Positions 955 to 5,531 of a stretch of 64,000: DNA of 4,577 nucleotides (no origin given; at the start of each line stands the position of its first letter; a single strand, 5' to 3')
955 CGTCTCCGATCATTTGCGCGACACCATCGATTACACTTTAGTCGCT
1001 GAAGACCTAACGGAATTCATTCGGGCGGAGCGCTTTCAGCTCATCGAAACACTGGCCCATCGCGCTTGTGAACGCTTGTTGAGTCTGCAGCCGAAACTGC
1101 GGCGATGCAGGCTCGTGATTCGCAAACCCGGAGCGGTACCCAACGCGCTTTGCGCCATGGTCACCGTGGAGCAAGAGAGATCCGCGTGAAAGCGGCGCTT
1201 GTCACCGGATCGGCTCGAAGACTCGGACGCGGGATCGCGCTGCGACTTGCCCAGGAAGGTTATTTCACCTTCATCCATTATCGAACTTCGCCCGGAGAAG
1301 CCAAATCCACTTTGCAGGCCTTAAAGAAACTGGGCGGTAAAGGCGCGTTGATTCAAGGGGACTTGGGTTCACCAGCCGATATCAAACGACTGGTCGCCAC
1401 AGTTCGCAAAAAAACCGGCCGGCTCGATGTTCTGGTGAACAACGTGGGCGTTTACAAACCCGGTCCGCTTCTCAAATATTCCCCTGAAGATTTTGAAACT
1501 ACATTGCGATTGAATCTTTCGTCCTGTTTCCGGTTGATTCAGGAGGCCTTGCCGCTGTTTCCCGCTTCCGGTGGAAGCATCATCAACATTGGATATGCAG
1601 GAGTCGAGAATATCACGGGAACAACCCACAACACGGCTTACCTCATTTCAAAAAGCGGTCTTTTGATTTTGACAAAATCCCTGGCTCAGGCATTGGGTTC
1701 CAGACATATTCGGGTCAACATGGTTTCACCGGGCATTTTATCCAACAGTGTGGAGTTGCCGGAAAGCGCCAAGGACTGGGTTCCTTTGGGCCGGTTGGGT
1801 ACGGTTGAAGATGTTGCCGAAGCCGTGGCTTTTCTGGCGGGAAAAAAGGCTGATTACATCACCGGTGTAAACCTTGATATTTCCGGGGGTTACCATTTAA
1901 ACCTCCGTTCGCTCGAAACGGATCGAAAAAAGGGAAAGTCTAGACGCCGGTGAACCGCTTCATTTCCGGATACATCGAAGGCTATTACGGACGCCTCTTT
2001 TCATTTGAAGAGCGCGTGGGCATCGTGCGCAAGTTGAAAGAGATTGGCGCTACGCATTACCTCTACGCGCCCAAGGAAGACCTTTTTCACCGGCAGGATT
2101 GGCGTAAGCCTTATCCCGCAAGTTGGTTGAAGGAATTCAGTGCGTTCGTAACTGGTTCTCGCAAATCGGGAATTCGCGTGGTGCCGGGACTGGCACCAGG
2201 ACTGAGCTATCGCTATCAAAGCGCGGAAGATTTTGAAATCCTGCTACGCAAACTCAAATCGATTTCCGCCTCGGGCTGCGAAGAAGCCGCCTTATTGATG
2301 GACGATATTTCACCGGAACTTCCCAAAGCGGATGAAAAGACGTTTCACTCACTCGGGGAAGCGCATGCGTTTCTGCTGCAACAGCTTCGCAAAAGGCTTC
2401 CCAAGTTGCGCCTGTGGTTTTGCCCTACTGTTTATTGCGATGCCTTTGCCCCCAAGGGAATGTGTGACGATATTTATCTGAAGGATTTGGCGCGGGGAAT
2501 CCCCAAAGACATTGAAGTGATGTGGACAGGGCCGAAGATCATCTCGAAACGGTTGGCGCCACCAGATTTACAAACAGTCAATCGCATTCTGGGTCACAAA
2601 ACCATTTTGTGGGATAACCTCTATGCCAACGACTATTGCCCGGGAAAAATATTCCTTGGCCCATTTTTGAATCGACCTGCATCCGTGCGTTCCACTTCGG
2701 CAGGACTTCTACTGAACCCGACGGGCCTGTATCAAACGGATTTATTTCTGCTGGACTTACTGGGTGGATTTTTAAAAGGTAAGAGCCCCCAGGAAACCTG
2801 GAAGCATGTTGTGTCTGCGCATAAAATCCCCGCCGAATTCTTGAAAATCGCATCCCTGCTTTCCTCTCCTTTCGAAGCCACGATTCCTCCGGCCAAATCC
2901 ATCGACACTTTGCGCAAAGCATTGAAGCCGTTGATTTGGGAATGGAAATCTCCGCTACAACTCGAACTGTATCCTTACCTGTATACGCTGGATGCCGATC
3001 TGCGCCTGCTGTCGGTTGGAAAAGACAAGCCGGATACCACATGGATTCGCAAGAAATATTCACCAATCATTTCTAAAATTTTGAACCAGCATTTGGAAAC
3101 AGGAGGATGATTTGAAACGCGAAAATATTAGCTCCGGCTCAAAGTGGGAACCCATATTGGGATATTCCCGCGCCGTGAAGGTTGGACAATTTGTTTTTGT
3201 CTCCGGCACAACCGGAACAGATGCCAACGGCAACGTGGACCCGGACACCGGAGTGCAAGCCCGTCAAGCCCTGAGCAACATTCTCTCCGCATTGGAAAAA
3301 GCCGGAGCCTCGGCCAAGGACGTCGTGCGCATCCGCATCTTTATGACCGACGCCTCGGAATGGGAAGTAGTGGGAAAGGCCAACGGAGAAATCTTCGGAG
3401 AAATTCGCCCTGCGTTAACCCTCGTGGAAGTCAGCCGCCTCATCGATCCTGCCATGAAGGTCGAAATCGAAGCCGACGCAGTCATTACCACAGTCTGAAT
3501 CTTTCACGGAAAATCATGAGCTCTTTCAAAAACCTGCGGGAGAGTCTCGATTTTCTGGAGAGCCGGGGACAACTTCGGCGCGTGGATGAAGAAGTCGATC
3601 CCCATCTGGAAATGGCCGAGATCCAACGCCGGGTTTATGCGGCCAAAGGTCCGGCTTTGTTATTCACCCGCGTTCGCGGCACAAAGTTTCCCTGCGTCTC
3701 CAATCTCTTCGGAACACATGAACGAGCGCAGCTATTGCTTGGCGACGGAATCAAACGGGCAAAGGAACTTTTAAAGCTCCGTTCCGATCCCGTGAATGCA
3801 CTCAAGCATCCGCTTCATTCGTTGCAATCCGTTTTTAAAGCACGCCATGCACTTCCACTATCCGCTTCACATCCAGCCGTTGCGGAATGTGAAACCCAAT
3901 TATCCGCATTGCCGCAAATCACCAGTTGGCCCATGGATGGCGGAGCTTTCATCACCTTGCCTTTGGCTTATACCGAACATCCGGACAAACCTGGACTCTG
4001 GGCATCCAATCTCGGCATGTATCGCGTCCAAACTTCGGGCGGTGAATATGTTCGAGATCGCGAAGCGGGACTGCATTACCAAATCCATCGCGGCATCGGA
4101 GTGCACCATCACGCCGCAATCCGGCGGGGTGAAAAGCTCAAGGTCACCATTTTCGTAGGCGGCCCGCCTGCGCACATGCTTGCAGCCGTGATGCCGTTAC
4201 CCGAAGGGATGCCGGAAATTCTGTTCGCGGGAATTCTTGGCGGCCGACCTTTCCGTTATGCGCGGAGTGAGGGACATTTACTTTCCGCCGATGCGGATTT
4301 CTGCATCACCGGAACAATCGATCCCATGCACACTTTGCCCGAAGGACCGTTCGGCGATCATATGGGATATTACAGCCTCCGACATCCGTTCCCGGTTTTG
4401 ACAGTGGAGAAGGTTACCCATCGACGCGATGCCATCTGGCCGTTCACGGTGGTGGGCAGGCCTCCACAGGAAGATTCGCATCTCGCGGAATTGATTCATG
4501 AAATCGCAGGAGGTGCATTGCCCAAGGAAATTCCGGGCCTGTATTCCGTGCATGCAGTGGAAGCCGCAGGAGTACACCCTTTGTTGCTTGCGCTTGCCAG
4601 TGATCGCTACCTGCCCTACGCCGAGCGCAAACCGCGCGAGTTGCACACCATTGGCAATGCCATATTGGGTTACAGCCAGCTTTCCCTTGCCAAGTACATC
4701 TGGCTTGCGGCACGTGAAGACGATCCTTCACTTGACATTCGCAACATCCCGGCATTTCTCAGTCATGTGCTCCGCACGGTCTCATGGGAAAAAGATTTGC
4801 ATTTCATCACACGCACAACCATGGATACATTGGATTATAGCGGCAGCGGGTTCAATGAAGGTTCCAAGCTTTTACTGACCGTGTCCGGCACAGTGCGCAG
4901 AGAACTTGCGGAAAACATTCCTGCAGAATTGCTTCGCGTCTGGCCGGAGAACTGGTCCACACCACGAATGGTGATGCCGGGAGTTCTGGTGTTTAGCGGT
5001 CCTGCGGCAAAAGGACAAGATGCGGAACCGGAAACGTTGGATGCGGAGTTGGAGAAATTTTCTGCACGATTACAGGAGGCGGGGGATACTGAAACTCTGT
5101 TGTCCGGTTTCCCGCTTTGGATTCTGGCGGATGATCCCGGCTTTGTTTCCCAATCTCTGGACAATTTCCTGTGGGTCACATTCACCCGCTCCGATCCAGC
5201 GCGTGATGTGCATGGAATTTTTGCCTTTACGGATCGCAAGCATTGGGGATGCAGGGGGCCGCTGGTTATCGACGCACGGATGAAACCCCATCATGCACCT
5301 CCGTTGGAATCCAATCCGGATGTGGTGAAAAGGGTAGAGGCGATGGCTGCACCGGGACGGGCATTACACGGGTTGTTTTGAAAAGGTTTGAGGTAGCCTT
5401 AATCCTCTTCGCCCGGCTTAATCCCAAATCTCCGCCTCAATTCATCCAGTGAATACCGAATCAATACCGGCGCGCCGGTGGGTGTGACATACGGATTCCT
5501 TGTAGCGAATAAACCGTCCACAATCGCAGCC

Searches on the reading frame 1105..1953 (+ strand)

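Call 78: search_protein_families(library=pfam, proteins=[window:1105-1953:+], max_evalue=0.001)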
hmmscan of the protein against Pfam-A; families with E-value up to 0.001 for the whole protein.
window:1105-1953:+ (282 aa): 4 families
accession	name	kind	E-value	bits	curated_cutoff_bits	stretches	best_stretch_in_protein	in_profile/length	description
PF13561.12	adh_short_C2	-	3.9e-53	180.9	27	1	37-264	3-236/236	Enoyl-(Acyl carrier protein) reductase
PF00106.31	adh_short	-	7e-40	137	26.6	1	29-213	1-183/195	short chain dehydrogenase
PF08659.16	KR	-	9.8e-08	32.5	22.6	1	32-135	4-110/180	KR domain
PF23441.1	SDR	-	0.00047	20.1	27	0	140-264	125-256/258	SDR-like rossmann domain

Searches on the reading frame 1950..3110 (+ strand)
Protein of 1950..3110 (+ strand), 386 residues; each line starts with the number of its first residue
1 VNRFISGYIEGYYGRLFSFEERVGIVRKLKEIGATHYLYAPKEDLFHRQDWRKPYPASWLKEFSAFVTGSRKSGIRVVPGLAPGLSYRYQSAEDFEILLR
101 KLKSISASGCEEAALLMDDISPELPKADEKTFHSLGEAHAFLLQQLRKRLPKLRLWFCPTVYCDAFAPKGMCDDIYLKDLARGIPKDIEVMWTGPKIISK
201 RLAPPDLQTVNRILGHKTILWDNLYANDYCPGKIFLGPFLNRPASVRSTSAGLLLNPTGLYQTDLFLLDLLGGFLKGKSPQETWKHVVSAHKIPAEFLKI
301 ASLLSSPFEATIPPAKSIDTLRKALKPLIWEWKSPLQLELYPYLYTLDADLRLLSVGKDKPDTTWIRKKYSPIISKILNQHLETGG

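Call 78: search_protein_families(library=pfam, proteins=[window:1950-3110:+], max_evalue=0.001)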
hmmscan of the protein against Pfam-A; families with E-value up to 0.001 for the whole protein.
window:1950-3110:+ (386 aa): 1 family
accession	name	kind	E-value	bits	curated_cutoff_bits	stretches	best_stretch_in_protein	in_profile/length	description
PF07555.19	NAGidase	-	8.1e-59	199.8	25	1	7-259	2-246/295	beta-N-acetylglucosaminidase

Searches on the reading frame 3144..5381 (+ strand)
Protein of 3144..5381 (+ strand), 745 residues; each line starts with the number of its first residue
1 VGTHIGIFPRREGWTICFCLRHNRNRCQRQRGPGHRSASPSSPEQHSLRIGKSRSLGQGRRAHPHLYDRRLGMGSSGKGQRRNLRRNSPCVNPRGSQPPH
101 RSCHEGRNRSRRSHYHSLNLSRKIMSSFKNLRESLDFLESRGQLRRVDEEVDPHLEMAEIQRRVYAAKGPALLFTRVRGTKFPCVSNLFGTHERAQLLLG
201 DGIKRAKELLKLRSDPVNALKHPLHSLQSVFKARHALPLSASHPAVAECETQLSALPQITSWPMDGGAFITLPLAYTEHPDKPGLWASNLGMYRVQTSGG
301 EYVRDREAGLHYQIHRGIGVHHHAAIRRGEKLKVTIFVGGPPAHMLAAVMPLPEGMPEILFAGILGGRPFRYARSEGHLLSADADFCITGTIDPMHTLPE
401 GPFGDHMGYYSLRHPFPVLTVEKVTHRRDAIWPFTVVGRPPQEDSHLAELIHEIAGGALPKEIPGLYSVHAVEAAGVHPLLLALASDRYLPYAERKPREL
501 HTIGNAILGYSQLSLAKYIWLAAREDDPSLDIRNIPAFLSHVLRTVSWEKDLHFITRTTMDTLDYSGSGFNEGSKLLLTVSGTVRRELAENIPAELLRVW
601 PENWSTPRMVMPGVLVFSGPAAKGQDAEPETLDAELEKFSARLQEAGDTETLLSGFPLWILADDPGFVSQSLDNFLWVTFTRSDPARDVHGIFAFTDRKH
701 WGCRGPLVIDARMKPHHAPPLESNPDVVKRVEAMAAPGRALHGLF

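Call 21: search_protein_families(library=pfam, proteins=[window:3144-5381:+], max_evalue=0.01)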
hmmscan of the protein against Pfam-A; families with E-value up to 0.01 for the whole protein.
window:3144-5381:+ (745 aa): 3 families
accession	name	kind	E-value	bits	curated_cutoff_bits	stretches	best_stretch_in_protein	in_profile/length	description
PF01977.22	UbiD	-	4.5e-65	219.1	23.3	1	248-440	18-206/206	3-octaprenyl-4-hydroxybenzoate carboxy-lyase Rift-related domain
PF20695.2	UbiD_N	-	1.6e-26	92.6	24.3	1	135-211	1-76/78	3-octaprenyl-4-hydroxybenzoate carboxy-lyase N-terminal domain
PF20696.2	UbiD_C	-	2.8e-26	92.4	24.2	1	446-578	2-125/127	3-octaprenyl-4-hydroxybenzoate carboxy-lyase C-terminal domain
